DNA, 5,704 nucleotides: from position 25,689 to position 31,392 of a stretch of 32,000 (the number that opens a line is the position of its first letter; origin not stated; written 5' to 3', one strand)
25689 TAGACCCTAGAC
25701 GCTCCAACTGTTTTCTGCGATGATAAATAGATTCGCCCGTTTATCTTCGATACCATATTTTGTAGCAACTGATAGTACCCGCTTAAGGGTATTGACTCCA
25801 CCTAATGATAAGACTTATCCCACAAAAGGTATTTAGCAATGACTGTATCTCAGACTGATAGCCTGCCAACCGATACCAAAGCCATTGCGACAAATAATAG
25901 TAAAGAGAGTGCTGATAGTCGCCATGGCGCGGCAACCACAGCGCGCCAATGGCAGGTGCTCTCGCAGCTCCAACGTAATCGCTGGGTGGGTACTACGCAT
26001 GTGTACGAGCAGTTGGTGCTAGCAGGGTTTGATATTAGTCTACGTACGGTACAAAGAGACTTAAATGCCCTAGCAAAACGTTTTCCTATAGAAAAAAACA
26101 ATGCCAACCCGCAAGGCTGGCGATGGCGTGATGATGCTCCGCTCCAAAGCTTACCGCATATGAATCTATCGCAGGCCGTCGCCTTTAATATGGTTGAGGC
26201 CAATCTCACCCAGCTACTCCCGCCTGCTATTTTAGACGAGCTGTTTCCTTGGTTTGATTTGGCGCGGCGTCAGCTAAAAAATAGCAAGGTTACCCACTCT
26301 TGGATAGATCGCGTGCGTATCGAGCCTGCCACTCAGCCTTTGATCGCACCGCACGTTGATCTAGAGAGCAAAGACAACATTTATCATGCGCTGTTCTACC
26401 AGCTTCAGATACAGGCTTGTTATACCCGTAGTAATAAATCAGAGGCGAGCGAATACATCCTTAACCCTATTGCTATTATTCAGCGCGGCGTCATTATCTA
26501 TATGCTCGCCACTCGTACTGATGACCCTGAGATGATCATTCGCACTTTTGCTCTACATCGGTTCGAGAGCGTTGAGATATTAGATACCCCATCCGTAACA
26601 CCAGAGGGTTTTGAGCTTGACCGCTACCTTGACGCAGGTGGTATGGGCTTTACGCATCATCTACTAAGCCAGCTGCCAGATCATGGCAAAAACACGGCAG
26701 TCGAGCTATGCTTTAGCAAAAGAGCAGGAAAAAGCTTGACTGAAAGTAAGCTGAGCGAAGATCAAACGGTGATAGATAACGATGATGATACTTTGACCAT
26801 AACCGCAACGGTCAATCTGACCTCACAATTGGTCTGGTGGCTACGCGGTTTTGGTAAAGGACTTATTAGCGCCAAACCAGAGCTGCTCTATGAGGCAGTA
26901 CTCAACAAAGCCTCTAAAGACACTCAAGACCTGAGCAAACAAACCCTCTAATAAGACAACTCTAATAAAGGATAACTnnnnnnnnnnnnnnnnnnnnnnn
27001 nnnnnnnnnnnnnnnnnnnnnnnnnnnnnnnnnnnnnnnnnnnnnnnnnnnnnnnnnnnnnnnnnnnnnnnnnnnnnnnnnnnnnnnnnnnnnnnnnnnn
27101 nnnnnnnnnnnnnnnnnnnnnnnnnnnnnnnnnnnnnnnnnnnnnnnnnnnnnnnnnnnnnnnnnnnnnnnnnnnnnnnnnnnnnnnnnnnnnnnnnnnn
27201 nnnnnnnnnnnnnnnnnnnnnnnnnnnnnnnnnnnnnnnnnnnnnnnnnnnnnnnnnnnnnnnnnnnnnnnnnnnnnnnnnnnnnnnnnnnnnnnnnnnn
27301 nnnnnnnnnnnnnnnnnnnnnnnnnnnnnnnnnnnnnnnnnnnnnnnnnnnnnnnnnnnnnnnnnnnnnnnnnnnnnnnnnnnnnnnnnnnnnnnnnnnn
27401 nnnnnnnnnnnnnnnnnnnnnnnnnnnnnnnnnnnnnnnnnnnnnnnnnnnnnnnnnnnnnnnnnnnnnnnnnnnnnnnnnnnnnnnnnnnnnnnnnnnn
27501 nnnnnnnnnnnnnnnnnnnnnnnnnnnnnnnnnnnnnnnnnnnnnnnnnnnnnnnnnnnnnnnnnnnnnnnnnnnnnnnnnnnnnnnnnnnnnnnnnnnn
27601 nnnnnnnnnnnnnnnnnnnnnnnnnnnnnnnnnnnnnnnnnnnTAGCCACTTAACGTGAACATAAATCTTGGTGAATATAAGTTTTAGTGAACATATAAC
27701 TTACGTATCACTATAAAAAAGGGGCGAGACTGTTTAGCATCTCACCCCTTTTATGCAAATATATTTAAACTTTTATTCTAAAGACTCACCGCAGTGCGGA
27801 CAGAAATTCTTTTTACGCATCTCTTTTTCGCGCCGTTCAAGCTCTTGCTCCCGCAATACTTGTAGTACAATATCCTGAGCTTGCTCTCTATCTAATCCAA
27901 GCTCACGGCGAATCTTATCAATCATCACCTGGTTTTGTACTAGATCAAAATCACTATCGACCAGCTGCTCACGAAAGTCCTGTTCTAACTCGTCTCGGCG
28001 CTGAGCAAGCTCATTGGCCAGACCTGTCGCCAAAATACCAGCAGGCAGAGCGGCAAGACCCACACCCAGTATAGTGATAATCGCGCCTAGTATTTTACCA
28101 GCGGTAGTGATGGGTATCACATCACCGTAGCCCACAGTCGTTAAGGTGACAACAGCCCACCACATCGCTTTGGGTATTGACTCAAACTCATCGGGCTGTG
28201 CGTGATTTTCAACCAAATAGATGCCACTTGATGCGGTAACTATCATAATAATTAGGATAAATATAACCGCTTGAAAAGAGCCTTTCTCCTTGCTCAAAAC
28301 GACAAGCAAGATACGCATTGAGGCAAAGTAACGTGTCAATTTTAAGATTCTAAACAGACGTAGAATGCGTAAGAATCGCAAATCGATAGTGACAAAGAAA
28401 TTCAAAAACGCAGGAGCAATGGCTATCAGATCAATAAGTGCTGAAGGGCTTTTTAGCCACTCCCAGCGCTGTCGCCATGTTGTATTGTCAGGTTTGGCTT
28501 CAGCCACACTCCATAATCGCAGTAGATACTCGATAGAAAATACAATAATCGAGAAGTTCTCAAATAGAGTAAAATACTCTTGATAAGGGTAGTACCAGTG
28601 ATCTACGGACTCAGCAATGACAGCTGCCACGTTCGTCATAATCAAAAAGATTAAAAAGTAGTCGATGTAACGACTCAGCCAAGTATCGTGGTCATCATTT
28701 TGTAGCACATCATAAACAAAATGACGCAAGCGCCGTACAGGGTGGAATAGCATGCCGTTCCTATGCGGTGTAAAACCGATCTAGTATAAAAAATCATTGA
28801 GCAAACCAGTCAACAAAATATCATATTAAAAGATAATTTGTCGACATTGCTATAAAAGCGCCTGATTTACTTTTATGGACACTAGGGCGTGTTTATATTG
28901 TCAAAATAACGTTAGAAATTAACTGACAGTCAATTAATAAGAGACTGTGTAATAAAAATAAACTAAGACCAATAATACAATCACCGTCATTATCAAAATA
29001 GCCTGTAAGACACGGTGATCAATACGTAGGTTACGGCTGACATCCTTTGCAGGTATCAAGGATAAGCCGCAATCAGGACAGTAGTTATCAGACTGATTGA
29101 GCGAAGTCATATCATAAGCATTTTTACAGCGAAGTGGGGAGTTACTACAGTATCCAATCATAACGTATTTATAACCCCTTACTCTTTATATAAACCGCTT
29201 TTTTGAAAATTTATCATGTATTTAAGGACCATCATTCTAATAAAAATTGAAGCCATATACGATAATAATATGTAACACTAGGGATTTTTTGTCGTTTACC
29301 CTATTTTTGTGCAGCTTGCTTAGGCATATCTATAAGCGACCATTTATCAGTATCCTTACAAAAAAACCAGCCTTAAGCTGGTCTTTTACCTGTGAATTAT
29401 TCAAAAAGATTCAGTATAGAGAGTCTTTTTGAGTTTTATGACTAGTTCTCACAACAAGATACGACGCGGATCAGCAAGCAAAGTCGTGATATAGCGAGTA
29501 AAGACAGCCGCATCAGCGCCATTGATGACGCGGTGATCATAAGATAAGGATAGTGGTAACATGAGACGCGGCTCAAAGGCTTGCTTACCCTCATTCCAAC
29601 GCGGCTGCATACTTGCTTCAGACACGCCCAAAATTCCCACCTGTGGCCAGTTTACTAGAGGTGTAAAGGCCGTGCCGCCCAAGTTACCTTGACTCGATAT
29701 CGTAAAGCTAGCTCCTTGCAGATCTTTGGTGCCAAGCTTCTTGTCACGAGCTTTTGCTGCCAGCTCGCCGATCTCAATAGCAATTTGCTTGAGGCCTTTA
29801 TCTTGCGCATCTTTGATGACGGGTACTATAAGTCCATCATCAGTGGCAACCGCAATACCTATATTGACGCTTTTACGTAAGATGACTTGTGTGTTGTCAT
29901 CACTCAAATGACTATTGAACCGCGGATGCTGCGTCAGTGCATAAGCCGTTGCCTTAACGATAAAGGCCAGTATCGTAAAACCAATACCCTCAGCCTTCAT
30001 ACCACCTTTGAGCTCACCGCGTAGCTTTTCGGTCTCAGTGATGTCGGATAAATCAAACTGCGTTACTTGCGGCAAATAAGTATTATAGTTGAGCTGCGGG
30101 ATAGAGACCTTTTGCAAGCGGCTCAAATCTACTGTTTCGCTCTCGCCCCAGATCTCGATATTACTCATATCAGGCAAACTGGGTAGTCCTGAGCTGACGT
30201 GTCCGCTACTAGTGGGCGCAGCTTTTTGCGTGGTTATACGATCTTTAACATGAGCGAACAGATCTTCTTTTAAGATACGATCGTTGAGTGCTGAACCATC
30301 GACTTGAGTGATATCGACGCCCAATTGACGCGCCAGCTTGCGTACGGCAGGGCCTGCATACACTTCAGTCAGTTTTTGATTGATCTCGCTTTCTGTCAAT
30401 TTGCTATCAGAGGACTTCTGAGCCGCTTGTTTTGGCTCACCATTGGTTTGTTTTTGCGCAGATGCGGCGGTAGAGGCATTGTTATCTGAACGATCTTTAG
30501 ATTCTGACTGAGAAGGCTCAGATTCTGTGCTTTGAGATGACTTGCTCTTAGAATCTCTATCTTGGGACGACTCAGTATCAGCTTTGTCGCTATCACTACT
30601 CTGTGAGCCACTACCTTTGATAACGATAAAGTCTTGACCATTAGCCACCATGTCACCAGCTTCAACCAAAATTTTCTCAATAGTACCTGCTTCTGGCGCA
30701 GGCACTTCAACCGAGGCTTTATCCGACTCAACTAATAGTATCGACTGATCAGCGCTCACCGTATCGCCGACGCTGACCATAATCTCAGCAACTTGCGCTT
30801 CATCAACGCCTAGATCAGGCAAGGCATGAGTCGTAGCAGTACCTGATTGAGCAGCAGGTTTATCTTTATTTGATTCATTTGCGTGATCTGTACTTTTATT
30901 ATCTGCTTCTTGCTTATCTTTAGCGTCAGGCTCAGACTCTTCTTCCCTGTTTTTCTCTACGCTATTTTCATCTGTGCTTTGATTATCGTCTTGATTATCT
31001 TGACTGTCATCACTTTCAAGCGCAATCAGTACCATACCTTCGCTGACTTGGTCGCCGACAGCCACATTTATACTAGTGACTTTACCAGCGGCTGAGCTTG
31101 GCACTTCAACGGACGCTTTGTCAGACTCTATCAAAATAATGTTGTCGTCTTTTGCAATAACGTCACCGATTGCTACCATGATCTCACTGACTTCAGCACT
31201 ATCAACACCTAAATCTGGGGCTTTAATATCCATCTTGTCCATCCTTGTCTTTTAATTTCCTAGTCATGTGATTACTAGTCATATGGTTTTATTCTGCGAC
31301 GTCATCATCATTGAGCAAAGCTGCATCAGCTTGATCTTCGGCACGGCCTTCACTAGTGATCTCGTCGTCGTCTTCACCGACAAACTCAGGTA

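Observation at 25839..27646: Two-gene cassette: HTH-WYL regulator coupled to a divergent stand-alone TerD-domain protein (top candidate for an undescribed stress or phage-response module)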

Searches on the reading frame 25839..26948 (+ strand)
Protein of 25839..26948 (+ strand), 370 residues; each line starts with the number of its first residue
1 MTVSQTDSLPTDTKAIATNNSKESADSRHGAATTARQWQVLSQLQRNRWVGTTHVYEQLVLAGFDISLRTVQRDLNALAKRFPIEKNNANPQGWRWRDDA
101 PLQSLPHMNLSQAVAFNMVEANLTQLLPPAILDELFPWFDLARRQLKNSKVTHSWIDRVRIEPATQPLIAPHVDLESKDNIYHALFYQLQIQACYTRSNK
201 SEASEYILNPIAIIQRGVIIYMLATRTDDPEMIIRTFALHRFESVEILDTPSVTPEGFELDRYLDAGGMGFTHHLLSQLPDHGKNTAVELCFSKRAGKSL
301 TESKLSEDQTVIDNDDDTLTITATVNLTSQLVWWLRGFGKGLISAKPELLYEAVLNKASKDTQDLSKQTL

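Call 3: search_protein_families(library=pfam, proteins=[window:25839-26948:+], max_evalue=1)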
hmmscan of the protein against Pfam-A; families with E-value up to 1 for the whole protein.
window:25839-26948:+ (370 aa): 4 families
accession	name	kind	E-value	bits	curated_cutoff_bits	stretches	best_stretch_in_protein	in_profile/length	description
PF13280.12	WYL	-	1.2e-08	35.3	21.8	1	179-247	4-70/70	WYL domain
PF25583.1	WCX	-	3.3e-06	27.8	23.9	1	287-358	4-72/76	WCX domain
PF08220.18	HTH_DeoR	-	0.0052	17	21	1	60-86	20-46/57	DeoR-like helix-turn-helix domain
PF01475.25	FUR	-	0.046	14.3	23.1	1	39-90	12-65/121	Ferric uptake regulator family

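Call 4: search_protein_families(library=ncbifam, proteins=[window:25839-26948:+], max_evalue=1)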
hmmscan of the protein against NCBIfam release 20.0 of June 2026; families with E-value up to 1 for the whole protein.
window:25839-26948:+ (370 aa): 0 families

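Call 5: search_protein_families(library=padloc, proteins=[window:25839-26948:+], max_evalue=1)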
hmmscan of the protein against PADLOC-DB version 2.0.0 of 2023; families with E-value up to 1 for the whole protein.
window:25839-26948:+ (370 aa): 3 families
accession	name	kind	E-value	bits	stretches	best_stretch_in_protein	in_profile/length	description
PDLC01652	WYL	-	2.1e-18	65.2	1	163-358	5-158/162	"CAS-I,CAS-II,CAS-III,CAS-IV,CAS-V,CAS-VI; associated_signaling"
PDLC01457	WYL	-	9.3e-13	46.3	1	36-289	5-207/229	"CAS-I,CAS-II,CAS-III,CAS-IV,CAS-V,CAS-VI; associated_signaling"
PDLC01766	Cas3c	-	1.2e-08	31.7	1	191-359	150-310/1009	-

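Call 34: search_solved_structures(query=window:25839-26948:+, max_evalue=1, show_alignments=2)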
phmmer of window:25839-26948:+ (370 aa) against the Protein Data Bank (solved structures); distinct sequences matched with E-value up to 1: 0.

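Call 48: find_homologous_proteins(query=window:25839-26948:+, max_evalue=0.00001)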
Query window:25839-26948:+ (370 aa): 636 proteins with E <= 0.00001 among 4308 candidates; the best 120 are listed.
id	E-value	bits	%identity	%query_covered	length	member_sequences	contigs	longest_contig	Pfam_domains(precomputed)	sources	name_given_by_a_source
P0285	1.1e-241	819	98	100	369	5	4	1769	PF13280.13,PF25583.2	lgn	-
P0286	1.0e-201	687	86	95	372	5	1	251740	PF13280.13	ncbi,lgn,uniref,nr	ncbi:putative DNA-binding transcriptional regulator YafY [Psychrobacter sp. PL15]|uniref:helix-turn-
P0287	2.6e-201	686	85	95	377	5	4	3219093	PF13280.13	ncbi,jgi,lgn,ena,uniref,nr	ncbi:helix-turn-helix transcriptional regulator [Psychrobacter sp. LV10R520-6]|uniref:helix-turn-hel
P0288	7.8e-201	685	87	93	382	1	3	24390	PF13280.13,PF25583.2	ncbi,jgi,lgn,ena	-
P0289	2.1e-200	683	84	96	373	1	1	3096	PF13280.13,PF25583.2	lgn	-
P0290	3.2e-200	683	86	95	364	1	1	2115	PF13280.13,PF25583.2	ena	-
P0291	4.7e-200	682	84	96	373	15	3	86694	PF13280.13,PF25583.2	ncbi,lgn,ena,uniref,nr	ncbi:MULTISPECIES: helix-turn-helix transcriptional regulator [Psychrobacter]|uniref:helix-turn-heli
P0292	7.9e-200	681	83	98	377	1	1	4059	PF13280.13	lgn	-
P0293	8.7e-200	681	86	94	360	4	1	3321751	PF13280.13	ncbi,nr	ncbi:transcriptional regulator [Psychrobacter sp. P2G3]|nr:transcriptional regulator [Psychrobacter 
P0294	1.1e-199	681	85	93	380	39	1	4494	PF13280.13,PF25583.2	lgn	-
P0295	1.3e-199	681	86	95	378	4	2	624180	PF13280.13,PF25583.2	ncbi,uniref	ncbi:helix-turn-helix transcriptional regulator [uncultured Psychrobacter sp.]|uniref:helix-turn-hel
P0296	1.7e-199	680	86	94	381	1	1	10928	PF13280.13,PF25583.2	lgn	-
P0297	1.7e-199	680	85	96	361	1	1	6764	PF13280.13,PF25583.2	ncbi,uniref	ncbi:helix-turn-helix transcriptional regulator [Psychrobacter urativorans]|uniref:helix-turn-helix 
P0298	1.9e-199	680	83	97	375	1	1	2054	PF13280.13,PF25583.2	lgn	-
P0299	2.1e-199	680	87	92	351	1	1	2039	PF13280.13,PF25583.2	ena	-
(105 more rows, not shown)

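Call 52: search_solved_structures(query=A3, max_evalue=10, show_alignments=3)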
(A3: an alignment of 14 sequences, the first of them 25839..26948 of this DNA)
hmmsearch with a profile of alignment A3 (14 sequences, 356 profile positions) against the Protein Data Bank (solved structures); distinct sequences matched with E-value up to 10: 5.
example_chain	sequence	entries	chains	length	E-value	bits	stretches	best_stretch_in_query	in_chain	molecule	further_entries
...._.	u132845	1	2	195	0.034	16.7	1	228-351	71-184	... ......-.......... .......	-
7tzv_A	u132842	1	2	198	0.035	16.7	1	228-351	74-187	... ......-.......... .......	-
9cu3_B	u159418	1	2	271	0.081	15.5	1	228-351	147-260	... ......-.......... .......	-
9pfq_Q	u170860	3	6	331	0.13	14.8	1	228-351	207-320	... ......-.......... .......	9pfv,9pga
8tp8_A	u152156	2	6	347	0.14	14.6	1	228-351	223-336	DeoR-family transcriptional regulator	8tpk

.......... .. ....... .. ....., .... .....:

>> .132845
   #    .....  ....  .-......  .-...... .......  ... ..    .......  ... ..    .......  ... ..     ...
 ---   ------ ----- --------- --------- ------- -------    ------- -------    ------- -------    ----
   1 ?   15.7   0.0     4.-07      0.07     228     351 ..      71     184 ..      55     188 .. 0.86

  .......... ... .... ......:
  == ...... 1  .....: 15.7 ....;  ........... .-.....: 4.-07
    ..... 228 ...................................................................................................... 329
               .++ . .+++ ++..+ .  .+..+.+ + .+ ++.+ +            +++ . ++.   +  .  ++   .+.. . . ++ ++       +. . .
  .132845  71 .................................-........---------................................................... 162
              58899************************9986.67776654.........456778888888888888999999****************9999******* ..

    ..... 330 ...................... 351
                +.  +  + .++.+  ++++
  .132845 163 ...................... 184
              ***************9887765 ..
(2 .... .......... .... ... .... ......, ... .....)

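Call 69: predict_structure(alignment_id=A4)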
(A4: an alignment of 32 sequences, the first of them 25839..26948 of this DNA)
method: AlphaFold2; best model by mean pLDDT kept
length: 370 residues; sequences in the alignment: 32
mean_pLDDT: 39.1   pTM: 0.25
mean pLDDT of the five models: 39.1, 38.4, 38.3, 38.2, 35.9
residues with pLDDT >= 90: 0; 70-90: 18; 50-70: 43; < 50: 309
segments of 3 or more residues with pLDDT < 50: 1-33, 46-51, 82-135, 137-139, 144-293, 295-305, 324-370
pLDDT, mean of each block of 10 residues (from residue 1): 30 27 34 52 46 67 74 64 32 29 32 43 43 46 43 28 23 30 31 27 29 43 40 36 28 26 25 32 41 44 48 64 43 35 35 37 35
secondary structure, 60 per line:
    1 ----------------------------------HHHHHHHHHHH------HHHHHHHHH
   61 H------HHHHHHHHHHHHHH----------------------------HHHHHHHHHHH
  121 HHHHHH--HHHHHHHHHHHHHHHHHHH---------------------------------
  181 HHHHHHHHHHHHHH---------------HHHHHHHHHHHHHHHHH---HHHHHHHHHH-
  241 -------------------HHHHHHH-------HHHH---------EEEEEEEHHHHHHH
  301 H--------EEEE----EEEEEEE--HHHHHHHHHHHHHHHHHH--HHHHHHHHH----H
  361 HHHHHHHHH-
elements in order: H35-45 H52-61 H68-81 H110-126 H129-147 H181-194 H210-226 H230-239 H260-266 H274-277 E287-293 H294-301 E310-313 E318-324 H327-344 H347-355 H360-369

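Call 87: search_dna_similar(query=window:25839-26948:+, collection=plasmids, mode=protein, max_evalue=0.00001, max_rows=25)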
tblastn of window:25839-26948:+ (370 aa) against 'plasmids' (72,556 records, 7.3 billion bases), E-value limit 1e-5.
Records with a match: 22; places in all: 24; records where one place covers at least 80% of the query: 20.
Best place of each record, by identity: <60% 22.
By first word of the organism name: Acinetobacter 3; Marinobacter 2; Pseudomonas 2; Burkholderia 2; Sphaerotilus 1; Methylomonas 1; Pantoea 1; Rhodoferax 1; Vibrio 1; Diaphorobacter 1; and 7 more.
By predicted mobility (MOB-suite, as given by PLSDB): non-mobilizable 9; conjugative 7; mobilizable 6.
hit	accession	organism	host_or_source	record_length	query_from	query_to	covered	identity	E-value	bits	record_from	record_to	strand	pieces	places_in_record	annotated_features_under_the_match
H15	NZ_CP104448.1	Acinetobacter baumannii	Homo sapiens,sputum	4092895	11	370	97%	45.5%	4e-99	329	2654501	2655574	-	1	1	none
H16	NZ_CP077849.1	Acinetobacter baumannii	Homo sapiens,Rectal swab_P28_BU14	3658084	12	370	97%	45.6%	2e-99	330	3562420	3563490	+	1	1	none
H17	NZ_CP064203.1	Acinetobacter baumannii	Homo sapiens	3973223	12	370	97%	45.6%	2e-99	330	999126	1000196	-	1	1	none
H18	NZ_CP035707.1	Sphaerotilus sulfidivorans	cell culture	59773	2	354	95%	28.3%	3e-27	120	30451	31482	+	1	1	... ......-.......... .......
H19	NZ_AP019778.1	Methylomonas koyamae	-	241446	50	350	81%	32.2%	1e-37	151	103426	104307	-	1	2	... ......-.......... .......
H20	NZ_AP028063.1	Marinobacter shengliensis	-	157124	33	335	82%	31.4%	3e-31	132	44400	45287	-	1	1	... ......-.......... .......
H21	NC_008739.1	Marinobacter nauticus VT8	-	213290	33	335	82%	31.4%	7e-31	131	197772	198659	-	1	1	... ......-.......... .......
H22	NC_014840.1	Pantoea sp. At-9b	-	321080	33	339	83%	30.3%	2e-28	124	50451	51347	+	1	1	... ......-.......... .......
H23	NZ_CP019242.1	Rhodoferax antarcticus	Whole organism,environment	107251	39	339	81%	30.8%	5e-35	143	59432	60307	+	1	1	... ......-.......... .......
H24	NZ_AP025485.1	Vibrio echinoideorum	-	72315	15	339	88%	28.2%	4e-30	129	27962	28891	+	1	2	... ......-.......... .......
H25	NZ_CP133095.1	Pseudomonas aeruginosa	Homo sapiens,pus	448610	50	359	84%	29.2%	5e-27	120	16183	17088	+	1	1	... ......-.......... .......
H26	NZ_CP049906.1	Diaphorobacter sp. HDW4B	single bacterial strain,Hydrophilus ...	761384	39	339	81%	29.5%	7e-36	146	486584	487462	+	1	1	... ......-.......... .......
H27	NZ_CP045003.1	Pseudomonas aeruginosa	Homo sapiens,single cell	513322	50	359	84%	28.3%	6e-21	127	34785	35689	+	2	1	none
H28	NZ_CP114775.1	Raoultella planticola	Homo sapiens,cell ...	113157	33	349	86%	27.6%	3e-28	123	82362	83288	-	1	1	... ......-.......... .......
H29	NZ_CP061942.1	Marinomonas algicola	Ulva pertusa (algae),microorganism ...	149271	49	358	84%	27.8%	9e-27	119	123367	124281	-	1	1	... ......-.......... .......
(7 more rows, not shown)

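Call 88: get_annotated_region(hit=H16, flank=5000)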
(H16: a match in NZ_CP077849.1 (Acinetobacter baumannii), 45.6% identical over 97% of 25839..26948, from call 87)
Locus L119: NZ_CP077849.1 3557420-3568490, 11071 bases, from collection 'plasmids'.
description: Acinetobacter baumannii strain DETAB-P16 plasmid pDETAB15, complete sequence
organism: Acinetobacter baumannii (NCBI taxid 470)
taxonomy: Bacteria; Pseudomonadota; Gammaproteobacteria; Moraxellales; Moraxellaceae; Acinetobacter; Acinetobacter baumannii
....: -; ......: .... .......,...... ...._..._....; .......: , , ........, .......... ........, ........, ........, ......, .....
typing (MOB-suite, as given by PLSDB): mobilizable; replicon rep_cluster_1254; relaxase MOBP
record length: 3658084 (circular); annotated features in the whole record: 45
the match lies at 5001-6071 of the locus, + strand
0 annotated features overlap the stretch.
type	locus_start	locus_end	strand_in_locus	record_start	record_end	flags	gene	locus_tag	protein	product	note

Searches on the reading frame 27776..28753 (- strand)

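Call 3: search_protein_families(library=pfam, proteins=[window:27776-28753:-], max_evalue=1)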
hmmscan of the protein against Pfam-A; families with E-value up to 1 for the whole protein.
window:27776-28753:- (326 aa): 8 families
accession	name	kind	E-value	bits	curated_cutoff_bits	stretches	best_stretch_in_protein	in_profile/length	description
PF00520.37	Ion_trans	-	1.4e-31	110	25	1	28-248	2-236/241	Ion transport protein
PF07885.22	Ion_trans_2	-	1.1e-14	54.5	22.5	1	167-242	2-74/79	Ion channel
PF18142.6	SLATT_fungal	-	0.19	12.3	26.5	1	223-279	45-103/121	SMODS and SLOG-associating 2TM effector domain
PF23309.1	DUF7083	-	0.21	12.1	27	1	7-33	7-33/90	Domain of unknown function (DUF7083)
PF13240.11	Zn_Ribbon_1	-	0.26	11.6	25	1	316-324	14-22/23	zinc-ribbon domain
PF13248.11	Zn_ribbon_3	-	0.28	11.2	27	1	316-323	17-24/26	zinc-ribbon domain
PF15731.11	MqsA_antitoxin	-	0.4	11.2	30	0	256-295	56-91/131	Antitoxin component of bacterial toxin-antitoxin system, MqsA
PF04888.17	SseC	-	0.79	9.7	30.2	0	217-247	58-92/312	Secretion system effector C (SseC) like family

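Call 4: search_protein_families(library=ncbifam, proteins=[window:27776-28753:-], max_evalue=1)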
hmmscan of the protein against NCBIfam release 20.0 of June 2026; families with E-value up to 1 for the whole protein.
window:27776-28753:- (326 aa): 2 families
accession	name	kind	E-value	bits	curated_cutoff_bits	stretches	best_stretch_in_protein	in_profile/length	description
NF040645.1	K_channel_Meth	equivalog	1.9e-14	54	300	1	36-228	16-191/203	hyperpolarization-activated voltage-gated potassium channel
NF007828.0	PRK10537.1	equivalog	7.3e-10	38.4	425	1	112-234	104-220/403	voltage-gated potassium channel protein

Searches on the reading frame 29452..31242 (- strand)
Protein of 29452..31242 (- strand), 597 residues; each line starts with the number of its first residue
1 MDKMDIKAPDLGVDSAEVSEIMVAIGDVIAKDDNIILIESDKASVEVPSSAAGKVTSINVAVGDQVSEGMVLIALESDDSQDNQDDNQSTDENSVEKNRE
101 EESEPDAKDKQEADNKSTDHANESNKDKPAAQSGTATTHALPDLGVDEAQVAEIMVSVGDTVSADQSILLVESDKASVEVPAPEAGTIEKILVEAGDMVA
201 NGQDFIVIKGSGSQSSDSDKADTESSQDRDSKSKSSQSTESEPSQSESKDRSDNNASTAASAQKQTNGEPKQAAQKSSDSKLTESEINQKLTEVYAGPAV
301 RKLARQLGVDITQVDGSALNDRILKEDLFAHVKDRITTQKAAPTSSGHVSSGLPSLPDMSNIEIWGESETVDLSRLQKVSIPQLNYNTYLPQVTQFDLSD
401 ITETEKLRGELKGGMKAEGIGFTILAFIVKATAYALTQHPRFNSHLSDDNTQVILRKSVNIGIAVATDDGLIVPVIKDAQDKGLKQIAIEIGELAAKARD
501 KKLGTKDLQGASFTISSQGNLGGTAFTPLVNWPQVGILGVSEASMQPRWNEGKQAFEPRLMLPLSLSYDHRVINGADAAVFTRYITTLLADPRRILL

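Call 64: search_protein_families(library=pfam, proteins=[window:29452-31242:-], max_evalue=0.00001)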
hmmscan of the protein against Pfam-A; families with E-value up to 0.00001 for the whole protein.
window:29452-31242:- (597 aa): 5 families
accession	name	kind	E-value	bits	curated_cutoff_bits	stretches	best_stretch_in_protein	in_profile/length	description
PF00198.28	2-oxoacid_dh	-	7.4e-70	235.4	23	1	367-597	3-232/232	2-oxoacid dehydrogenases acyltransferase (catalytic domain)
PF00364.28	Biotin_lipoyl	-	1e-34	118.6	22.1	2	141-205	5-70/73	Biotin-requiring enzyme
PF02817.22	E3_binding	-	6.8e-12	45.8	23.7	1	294-328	1-35/36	e3 binding domain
PF13533.13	Biotin_lipoyl_2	-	8.2e-09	35.5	29.8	0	46-75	2-31/32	Biotin-lipoyl like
PF01597.25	GCV_H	-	6.3e-06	26.5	22.2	0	26-65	42-81/122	Glycine cleavage H-protein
